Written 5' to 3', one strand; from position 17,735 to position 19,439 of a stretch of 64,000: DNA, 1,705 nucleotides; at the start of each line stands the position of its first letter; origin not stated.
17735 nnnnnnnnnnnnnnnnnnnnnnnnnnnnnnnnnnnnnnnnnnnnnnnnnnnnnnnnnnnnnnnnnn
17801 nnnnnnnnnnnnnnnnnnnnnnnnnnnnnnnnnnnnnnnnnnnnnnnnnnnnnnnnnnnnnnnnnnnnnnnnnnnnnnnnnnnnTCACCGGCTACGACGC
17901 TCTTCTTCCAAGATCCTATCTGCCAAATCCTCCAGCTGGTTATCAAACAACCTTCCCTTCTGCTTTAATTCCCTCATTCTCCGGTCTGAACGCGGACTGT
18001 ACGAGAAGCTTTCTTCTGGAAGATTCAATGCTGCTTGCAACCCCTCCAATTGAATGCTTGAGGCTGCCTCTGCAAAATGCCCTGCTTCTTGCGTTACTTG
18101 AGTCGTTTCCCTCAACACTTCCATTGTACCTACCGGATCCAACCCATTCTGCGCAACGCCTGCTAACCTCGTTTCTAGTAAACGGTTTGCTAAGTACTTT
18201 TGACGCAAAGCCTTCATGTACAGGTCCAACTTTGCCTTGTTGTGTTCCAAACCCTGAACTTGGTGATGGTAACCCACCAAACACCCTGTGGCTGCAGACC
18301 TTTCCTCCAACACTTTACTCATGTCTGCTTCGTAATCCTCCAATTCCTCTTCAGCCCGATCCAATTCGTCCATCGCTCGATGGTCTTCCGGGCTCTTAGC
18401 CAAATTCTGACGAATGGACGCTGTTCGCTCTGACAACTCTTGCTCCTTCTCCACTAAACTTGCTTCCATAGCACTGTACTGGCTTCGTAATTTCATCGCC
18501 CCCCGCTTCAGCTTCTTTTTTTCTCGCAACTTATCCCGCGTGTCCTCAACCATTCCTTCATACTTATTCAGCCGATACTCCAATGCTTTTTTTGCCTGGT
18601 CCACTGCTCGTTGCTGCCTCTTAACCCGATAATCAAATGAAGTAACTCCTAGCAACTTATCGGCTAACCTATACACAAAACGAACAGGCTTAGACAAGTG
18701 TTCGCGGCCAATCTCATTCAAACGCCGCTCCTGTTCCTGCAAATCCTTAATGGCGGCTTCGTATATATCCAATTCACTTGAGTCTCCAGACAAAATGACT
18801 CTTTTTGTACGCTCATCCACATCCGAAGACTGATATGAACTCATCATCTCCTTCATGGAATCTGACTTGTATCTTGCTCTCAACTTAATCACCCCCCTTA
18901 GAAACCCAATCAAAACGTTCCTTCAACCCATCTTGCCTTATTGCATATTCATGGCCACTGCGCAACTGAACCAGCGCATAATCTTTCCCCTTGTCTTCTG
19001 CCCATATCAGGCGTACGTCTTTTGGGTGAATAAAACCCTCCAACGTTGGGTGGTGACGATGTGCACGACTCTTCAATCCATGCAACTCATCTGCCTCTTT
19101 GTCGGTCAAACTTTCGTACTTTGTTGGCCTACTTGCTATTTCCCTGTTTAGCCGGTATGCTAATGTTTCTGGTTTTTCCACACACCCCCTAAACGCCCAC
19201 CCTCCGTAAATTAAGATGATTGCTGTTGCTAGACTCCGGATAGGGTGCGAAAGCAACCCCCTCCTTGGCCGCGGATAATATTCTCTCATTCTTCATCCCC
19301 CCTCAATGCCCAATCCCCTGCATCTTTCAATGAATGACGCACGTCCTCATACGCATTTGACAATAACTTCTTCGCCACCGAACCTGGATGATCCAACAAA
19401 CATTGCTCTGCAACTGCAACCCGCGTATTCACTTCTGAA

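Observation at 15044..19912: GC-rich, translationally coupled six-gene cassette: 2 membrane proteins, coiled-coil protein, AAA+ ATPase, propeptide-bearing cytoplasmic S8 subtilase, small protein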

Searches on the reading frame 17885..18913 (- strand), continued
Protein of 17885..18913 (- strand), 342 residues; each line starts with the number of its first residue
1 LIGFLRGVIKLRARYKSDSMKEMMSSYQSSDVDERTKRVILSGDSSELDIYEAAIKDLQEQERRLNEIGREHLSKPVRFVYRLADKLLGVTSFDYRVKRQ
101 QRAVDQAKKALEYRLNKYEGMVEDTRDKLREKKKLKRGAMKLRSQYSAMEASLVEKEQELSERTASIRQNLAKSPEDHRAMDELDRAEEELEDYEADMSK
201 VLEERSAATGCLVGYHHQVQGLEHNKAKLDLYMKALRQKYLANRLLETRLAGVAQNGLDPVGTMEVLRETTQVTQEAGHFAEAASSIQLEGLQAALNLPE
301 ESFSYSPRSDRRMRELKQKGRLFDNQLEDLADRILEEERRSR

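Call 78: find_related_loci(query=A5, collection=metagenome_contigs, flank=8000)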
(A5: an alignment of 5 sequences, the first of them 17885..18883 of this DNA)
Query A5 (332 aa) in metagenome_contigs; peptide patterns used: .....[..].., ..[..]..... (x = any residue, [..] = any of these).
373 stretches matched a pattern; 1 encode a relative of the query (tblastn E <= 1e-3); 1 distinct loci.
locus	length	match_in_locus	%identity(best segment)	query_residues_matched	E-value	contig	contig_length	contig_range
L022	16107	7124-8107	56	1-328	1e-126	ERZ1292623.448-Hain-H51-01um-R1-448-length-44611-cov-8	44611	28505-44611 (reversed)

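Call 79: find_related_loci(query=A5, collection=viral_contigs, flank=5000)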
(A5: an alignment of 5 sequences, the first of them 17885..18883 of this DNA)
Query A5 (332 aa) in viral_contigs; peptide patterns used: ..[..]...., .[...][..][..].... (x = any residue, [..] = any of these).
67 stretches matched a pattern, but none encodes a relative of the query by tblastn (E <= 1e-3).

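Call 80: search_protein_families(library=padloc, proteins=[L016:2730-4325:+, L016:4315-4968:+, L016:398-913:+, L018:8987-10387:+, L018:10368-11177:+, L019:7732-8958:+, L021:3947-5458:+, L021:5633-7141:+, L019:4860-5396:+, L021:2104-2655:+], max_evalue=0.01)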
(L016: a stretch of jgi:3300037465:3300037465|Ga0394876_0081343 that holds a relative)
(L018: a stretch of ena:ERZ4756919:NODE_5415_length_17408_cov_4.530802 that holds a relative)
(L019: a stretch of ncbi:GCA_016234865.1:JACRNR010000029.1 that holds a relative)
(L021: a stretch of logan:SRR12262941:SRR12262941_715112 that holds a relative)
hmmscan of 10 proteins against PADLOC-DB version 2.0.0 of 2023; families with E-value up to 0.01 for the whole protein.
L016:2730-4325:+ (531 aa): 2 families
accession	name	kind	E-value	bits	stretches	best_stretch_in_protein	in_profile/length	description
PDLC02196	IetA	-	0.00039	18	1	252-451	121-299/374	-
PDLC02195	IetA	-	0.0011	16.3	1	253-399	137-269/395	-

L016:4315-4968:+ (218 aa): 1 family
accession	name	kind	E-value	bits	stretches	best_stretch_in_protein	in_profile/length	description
PDLC04472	PDC-M16A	-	0.0099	12.2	0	82-141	203-262/930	-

L016:398-913:+ (171 aa): 0 families

L018:8987-10387:+ (466 aa): 2 families
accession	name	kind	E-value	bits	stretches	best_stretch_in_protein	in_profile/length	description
PDLC02196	IetA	-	0.0001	19.8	1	216-428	117-308/374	-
PDLC04140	mad8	-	0.0041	14.7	0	224-248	30-54/314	mads_8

L018:10368-11177:+ (269 aa): 0 families

L019:7732-8958:+ (408 aa): 0 families

L021:3947-5458:+ (503 aa): 4 families
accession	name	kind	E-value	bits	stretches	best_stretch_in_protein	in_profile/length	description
PDLC02196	IetA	-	2.5e-06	25.2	1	249-399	121-257/374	-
PDLC02195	IetA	-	3.2e-06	24.7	1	251-399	138-272/395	-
PDLC00915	TRIP13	-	1.3e-05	22.7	1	252-398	65-215/302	TRIP13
PDLC04232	IetA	-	0.0001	19.8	1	250-401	116-253/330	-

L021:5633-7141:+ (502 aa): 0 families

L019:4860-5396:+ (178 aa): 0 families

L021:2104-2655:+ (183 aa): 0 families

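Call 89: search_protein_families(library=phrogs, proteins=[L016:2730-4325:+, L016:4315-4968:+, L019:7732-8958:+, L018:10368-11177:+, L021:5633-7141:+, L018:8987-10387:+, P0249, P0256, L016:398-913:+], max_evalue=0.001)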
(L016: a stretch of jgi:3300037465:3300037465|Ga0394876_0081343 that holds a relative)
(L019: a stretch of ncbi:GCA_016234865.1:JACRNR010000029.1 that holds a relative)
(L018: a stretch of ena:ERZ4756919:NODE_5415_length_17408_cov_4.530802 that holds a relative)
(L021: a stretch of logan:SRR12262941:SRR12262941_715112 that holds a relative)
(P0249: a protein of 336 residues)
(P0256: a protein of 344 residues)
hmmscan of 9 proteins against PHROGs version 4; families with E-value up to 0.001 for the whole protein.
L016:2730-4325:+ (531 aa): 1 family
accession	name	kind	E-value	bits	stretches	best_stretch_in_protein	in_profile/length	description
phrog_3757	-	unknown function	1.3e-08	35.7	1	253-455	126-309/367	-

L016:4315-4968:+ (218 aa): 2 families
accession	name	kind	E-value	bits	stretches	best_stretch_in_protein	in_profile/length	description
phrog_12057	-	unknown function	0.0007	19.5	1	88-211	11-136/493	-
phrog_3757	-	unknown function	0.00096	19.6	0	28-149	34-156/367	-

L019:7732-8958:+ (408 aa): 1 family
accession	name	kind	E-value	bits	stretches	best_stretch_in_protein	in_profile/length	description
phrog_12057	-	unknown function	2e-08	34.4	1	95-275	22-204/493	-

L018:10368-11177:+ (269 aa): 0 families

L021:5633-7141:+ (502 aa): 0 families

L018:8987-10387:+ (466 aa): 2 families
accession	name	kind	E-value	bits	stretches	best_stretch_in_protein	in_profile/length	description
phrog_3757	-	unknown function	3.3e-11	44.2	1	179-438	88-327/367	-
phrog_7485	-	unknown function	3.1e-06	27.4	1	174-350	183-347/430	-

P0249 (336 aa): 2 families
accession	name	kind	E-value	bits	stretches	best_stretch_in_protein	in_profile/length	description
phrog_2335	-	tail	0.00017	20.6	1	87-291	128-321/1536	tail length tape measure protein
phrog_1535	-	tail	0.00043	19.5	1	67-251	111-272/1152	tail length tape measure protein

P0256 (344 aa): 0 families

L016:398-913:+ (171 aa): 0 families

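Call 99: search_dna_similar(query=window:17885-18883:-, collection=phages, mode=protein, max_rows=8, max_evalue=0.001)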
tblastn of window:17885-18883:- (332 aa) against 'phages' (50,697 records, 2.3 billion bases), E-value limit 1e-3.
No match.

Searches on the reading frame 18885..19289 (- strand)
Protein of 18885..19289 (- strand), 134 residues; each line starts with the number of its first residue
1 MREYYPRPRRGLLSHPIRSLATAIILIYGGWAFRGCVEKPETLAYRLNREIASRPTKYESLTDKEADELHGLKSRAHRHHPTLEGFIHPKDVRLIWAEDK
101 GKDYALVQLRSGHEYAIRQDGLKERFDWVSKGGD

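Call 3: search_protein_families(library=pfam, proteins=[window:18885-19289:-], max_evalue=0.1)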
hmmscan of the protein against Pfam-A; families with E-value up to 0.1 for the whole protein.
window:18885-19289:- (134 aa): 0 families

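Call 4: search_protein_families(library=padloc, proteins=[window:18885-19289:-], max_evalue=0.1)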
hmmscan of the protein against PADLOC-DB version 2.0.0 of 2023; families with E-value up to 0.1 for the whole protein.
window:18885-19289:- (134 aa): 0 families

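Call 5: search_protein_families(library=ncbifam, proteins=[window:18885-19289:-], max_evalue=0.1)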
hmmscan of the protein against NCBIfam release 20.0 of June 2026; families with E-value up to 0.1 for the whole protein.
window:18885-19289:- (134 aa): 0 families

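Call 43: search_protein_families(library=phrogs, proteins=[window:18885-19289:-], max_evalue=0.1)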
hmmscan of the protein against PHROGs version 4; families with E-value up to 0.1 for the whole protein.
window:18885-19289:- (134 aa): 0 families

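Call 97: search_solved_structures(query=A13, max_evalue=10)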
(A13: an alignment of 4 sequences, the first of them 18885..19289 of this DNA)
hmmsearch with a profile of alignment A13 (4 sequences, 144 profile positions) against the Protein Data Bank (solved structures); distinct sequences matched with E-value up to 10: 1.
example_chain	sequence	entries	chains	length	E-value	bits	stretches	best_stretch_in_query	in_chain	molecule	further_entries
4f3f_C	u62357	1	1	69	0.33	14.1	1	27-82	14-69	Mesothelin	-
